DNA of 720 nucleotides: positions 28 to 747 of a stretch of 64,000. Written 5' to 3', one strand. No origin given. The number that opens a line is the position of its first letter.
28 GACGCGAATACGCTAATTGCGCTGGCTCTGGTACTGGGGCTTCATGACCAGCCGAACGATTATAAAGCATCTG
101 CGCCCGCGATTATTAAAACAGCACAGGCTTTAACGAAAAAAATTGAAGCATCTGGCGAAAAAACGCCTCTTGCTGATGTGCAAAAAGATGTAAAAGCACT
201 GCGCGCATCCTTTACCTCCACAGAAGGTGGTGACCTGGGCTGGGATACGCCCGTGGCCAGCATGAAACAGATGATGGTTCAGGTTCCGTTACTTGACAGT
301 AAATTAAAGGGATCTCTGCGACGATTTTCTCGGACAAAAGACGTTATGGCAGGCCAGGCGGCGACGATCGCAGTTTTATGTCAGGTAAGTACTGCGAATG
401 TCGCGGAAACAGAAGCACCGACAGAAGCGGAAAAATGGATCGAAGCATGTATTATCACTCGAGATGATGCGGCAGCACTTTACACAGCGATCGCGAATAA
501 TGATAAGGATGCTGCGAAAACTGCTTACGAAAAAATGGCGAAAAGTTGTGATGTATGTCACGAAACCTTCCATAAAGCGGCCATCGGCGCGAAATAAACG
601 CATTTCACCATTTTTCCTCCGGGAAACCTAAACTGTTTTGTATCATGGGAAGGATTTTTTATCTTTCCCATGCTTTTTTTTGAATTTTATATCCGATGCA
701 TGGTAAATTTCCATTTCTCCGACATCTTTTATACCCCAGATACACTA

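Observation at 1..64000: One ~105-nt structured repeat (SIR105) occupies nearly every intergenic spacer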

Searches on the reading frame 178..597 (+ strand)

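Call 47: search_protein_families(library=pfam, proteins=[window:178-597:+], max_evalue=0.01)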
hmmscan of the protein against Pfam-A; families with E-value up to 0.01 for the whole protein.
window:178-597:+ (139 aa): 1 family
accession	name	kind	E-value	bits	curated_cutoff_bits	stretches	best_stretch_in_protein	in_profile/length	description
PF01322.25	Cytochrom_C_2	-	1.9e-05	26.1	26.5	1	83-131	72-120/121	Cytochrome C'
